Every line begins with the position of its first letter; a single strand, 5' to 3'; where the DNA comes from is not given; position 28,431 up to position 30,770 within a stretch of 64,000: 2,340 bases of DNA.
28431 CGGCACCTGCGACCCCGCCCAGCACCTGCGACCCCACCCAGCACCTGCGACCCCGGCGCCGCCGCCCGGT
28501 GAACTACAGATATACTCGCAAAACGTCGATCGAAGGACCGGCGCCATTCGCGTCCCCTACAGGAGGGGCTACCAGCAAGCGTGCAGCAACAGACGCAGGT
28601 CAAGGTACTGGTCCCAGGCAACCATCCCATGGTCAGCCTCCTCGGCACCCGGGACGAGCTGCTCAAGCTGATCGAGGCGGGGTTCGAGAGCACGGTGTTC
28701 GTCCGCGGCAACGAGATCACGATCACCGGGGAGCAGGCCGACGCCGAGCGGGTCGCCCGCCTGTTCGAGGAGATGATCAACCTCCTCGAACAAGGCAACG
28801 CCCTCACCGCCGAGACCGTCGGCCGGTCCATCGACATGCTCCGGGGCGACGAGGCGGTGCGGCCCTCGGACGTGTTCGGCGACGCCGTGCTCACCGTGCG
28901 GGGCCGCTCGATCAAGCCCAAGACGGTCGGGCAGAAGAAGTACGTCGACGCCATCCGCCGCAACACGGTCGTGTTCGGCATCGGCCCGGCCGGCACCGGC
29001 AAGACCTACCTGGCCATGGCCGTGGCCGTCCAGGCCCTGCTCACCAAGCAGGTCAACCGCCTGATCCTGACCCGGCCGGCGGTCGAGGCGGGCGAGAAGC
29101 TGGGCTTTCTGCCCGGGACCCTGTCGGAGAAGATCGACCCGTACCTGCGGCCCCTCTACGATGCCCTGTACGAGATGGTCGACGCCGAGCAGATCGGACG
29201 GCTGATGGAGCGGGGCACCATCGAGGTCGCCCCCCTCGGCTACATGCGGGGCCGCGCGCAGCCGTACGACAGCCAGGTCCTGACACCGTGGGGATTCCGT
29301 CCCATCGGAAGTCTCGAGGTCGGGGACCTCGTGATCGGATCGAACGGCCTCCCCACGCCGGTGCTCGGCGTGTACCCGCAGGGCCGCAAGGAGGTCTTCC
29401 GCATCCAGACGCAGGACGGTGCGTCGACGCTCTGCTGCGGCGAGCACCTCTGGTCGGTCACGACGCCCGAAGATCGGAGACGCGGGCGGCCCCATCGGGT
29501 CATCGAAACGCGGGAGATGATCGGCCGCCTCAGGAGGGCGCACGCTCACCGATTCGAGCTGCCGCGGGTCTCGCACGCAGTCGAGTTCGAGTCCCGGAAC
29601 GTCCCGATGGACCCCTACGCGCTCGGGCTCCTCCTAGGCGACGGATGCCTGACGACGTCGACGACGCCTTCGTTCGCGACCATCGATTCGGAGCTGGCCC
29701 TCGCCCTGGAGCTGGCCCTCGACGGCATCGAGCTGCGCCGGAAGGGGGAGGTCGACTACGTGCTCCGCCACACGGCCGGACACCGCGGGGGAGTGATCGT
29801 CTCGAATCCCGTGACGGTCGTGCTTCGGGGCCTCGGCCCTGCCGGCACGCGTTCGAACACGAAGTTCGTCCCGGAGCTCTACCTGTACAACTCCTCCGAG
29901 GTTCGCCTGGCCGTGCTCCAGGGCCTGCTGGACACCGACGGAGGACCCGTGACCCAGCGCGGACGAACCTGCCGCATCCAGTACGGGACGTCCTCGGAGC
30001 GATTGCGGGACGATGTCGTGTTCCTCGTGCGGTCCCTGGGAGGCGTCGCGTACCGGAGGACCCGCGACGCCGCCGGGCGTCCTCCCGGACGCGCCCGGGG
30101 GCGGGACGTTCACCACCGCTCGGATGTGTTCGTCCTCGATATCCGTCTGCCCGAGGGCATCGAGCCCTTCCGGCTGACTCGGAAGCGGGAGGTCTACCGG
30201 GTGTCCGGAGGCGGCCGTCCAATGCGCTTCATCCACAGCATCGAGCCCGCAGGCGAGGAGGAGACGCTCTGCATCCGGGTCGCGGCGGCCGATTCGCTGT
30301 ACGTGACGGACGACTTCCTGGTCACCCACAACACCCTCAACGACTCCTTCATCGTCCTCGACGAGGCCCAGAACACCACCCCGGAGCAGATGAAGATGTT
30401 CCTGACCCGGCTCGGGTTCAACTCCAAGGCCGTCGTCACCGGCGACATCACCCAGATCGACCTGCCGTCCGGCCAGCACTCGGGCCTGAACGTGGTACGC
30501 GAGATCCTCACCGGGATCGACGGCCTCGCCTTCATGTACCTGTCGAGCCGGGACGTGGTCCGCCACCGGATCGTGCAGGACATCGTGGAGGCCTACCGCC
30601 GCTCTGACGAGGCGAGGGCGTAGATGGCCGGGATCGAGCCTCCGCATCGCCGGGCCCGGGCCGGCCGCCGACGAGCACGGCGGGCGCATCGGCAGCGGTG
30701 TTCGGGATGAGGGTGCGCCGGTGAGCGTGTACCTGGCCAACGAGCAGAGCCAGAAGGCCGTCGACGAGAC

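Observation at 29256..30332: PhoH is split by a full-length class-3-type (WCT) intein with a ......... homing endonuclease and an Ala1 N-terminus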

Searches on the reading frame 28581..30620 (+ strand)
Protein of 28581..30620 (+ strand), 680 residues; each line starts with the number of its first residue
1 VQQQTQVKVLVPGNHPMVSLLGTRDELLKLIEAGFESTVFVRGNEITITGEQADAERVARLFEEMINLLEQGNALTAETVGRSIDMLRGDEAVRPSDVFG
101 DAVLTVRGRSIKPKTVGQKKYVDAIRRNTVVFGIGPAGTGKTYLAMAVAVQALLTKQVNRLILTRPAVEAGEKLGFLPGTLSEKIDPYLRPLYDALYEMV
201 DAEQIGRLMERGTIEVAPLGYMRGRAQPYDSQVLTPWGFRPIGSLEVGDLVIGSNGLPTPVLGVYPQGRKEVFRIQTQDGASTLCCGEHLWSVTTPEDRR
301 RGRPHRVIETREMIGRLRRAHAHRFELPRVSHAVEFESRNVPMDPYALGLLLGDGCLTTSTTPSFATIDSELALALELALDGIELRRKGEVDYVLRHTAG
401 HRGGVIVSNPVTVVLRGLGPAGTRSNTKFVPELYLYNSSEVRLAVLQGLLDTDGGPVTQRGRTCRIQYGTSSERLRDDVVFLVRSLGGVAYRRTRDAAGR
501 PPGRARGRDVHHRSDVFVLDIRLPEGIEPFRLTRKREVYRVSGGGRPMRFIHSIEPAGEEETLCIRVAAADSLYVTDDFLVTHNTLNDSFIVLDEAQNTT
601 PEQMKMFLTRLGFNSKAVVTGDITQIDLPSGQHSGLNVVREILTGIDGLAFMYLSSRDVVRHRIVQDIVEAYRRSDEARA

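Call 3: search_protein_families(library=pfam, proteins=[window:28581-30620:+], max_evalue=1)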
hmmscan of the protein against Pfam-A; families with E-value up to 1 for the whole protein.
window:28581-30620:+ (680 aa): 17 families
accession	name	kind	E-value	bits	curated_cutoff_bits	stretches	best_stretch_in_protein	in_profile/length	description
PF02562.22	PhoH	-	9.3e-91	303.3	27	2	111-226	2-117/205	PhoH-like protein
PF14528.11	LAGLIDADG_3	-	2.2e-09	37.9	22.5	1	440-498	1-58/82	LAGLIDADG-like domain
PF13604.12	AAA_30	-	1e-05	25.8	27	1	116-175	4-63/191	AAA domain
PF13245.12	AAA_19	-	2e-05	25.2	25.1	2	118-173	1-56/134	AAA domain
PF01695.23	IstB_IS21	-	9.2e-05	22.5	24.1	1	109-153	73-117/238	IstB-like ATP binding protein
PF00270.35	DEAD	-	0.00047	20.4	26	1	117-164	3-51/167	DEAD/DEAH box helicase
PF13401.12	AAA_22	-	0.0035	18.1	27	0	585-612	84-109/130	AAA domain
PF01057.23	Parvo_NS1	-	0.0057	16.1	20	1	126-159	112-144/271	Parvovirus non-structural protein NS1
PF20720.3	nSTAND3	-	0.019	15.1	27.2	1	118-155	7-44/155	Novel STAND NTPase 3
PF05204.19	Hom_end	-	0.032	14.8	21.1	1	430-487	2-57/110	Homing endonuclease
PF25199.1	nSTAND_NTPase5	-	0.04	14.2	34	1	122-166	35-79/145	Novel STAND NTPase 5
PF00004.35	AAA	-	0.047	14.6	21.2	1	134-152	4-22/131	ATPase family associated with various cellular activities (AAA)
PF21481.3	DIKK1-2-4_C-subdom1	-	0.047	14.2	27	1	277-292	8-23/30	Dickkopf-related protein 1/2/4, C-terminal subdomain 1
PF13481.12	AAA_25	-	0.082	13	27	1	124-157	29-62/195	AAA domain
PF13403.11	Hint_2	-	0.14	13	28.4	1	230-263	6-39/147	Hint domain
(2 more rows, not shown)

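Call 4: search_protein_families(library=ncbifam, proteins=[window:28581-30620:+], max_evalue=1)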
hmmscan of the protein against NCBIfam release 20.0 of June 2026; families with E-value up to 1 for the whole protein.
window:28581-30620:+ (680 aa): 16 families
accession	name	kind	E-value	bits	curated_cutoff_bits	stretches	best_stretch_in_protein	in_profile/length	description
NF007827.1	PRK10536.1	equivalog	1.1e-53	182.3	380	2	109-226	47-166/253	phosphate starvation-inducible protein PhoH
NF053827.1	RNA5-3helPhoH2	equivalog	2.6e-28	99.2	680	2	67-227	189-338/427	RNA 5'-3' helicase PhoH2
NF005852.0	PRK07773.1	equivalog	3.7e-12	45.4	780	1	260-490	441-662/886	replicative DNA helicase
NF038098.1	GyrA_w_intein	exception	8.2e-07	27.3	1850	1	421-498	315-391/1232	intein-containing DNA gyrase subunit A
NF045703.1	rSAM_Tes_intein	exception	0.00014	19.8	1700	1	407-490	428-510/1040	tetraether lipid synthase Tes, intein-containing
NF038214.1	IS21_help_AAA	equivalog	0.00016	21.4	200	1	122-154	84-116/232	IS21-like element helper ATPase IstB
NF007072.0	PRK09519.1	equivalog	0.00026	19.5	1024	1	348-521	367-541/790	intein-containing recombinase RecA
NF005098.0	PRK06526.1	subfamily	0.012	15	296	1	109-153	90-134/266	transposase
NF006616.1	PRK09183.1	subfamily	0.015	14.6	300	1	122-157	94-129/253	IS21-like element helper ATPase IstB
TIGR02640.1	gas_vesic_GvpN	equivalog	0.019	14.5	266.8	1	129-151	22-44/262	gas vesicle protein GvpN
NF005992.0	PRK08116.1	subfamily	0.021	14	189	1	133-162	119-147/269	hypothetical protein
NF006505.0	PRK08939.1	equivalog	0.089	12.1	228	1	131-186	159-213/306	primosomal protein DnaI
TIGR03925.1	T7SS_EccC_b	equivalog_domain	0.095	11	346.55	1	51-158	135-245/564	type VII secretion protein EccCb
NF005304.0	PRK06835.1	equivalog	0.2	10.7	215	1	128-153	183-208/330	ATP-binding protein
NF005378.0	PRK06921.1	subfamily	0.23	10.5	207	1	124-161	114-150/266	hypothetical protein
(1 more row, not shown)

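Call 22: find_related_loci(query=window:28581-30620:+, collection=genome_contigs, flank=3000)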
Query window:28581-30620:+ (680 aa) in genome_contigs; peptide patterns used: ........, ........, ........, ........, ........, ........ (x = any residue, [..] = any of these).
600 stretches matched a pattern (row limit reached: there are more); 599 encode a relative of the query (tblastn E <= 1e-3); the best 80 are kept; 80 distinct loci.
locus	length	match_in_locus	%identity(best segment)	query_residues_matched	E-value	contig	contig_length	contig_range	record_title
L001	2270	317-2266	67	4-672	0e+0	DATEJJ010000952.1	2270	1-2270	MAG TPA_asm: Rugosimonospora sp. isolate SMAG_U8861 k141_699245, whole genome shotgun sequence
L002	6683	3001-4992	67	14-680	0e+0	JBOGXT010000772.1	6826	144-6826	MAG: Thermoleophilaceae bacterium isolate M3-S_metabat2.bin.366_sub k127_4122643, whole genome shotgun sequence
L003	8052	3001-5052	63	2-677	0e+0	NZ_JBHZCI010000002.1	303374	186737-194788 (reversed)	Streptomyces sp. NPDC059166 NPDC059166_T43_E9.ctg-0002, whole genome shotgun sequence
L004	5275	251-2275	63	1-679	0e+0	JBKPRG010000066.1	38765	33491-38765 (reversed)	MAG: Actinomycetota bacterium isolate GS_EKS_MAG_00055 GS_EKS_000001607090, whole genome shotgun sequence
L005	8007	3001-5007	65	3-675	0e+0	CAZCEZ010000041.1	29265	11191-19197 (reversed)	MAG TPA_asm: uncultured Acidimicrobiaceae bacterium isolate SRP321284_co1_123 genome assembly, contig: NODE_1804_length_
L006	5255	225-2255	58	1-678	0e+0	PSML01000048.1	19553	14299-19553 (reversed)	MAG: Meiothermus sp. isolate ERB_29_2 NODE_621_length_19553_cov_3.180563, whole genome shotgun sequence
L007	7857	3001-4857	59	6-674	0e+0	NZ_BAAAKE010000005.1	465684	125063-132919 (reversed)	Saccharothrix xinjiangensis strain JCM 12329 sequence005, whole genome shotgun sequence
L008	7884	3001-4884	56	1-680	0e+0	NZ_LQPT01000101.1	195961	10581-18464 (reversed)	Mycobacterium sherrisii strain ATCC BAA-832 contig_74, whole genome shotgun sequence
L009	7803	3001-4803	54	17-672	0e+0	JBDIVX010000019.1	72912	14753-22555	MAG: Polyangiales bacterium isolate Bin_29 NODE_224_length_72912_cov_7.001237, whole genome shotgun sequence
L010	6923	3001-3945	68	5-679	2e-91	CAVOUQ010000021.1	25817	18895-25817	MAG: uncultured Actinomycetes bacterium isolate MFD10007.bin.2.82 genome assembly, contig: contig_45092, whole genome sh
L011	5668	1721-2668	68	5-680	1e-90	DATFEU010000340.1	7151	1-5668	MAG TPA_asm: Actinomycetota bacterium isolate SMAG_U8616 k141_2723823, whole genome shotgun sequence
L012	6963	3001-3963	64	1-679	1e-86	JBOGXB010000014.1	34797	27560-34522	MAG: Actinomycetota bacterium isolate SD8036_metabat2.bin.35 NODE_461_length_34797_cov_1.540410, whole genome shotgun se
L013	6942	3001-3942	64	4-676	6e-86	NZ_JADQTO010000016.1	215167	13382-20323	Actinoplanes aureus strain NEAU-A11 Scaffold16, whole genome shotgun sequence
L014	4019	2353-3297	64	3-676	3e-86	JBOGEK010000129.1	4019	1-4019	MAG: Acidothermaceae bacterium isolate TC-S_metawrap_bin.181 k127_3082357, whole genome shotgun sequence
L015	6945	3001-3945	60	1-673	6e-85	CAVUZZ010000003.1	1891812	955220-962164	MAG: uncultured Actinomycetes bacterium isolate MFD05567.bin.2.19 genome assembly, contig: contig_18077, whole genome sh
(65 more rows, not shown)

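Call 45: find_encoding_contigs(protein=window:28581-30620:+, flank=2000, max_places=4)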
Protein window:28581-30620:+ (680 aa): no gene with exactly this product is on record in the collection.
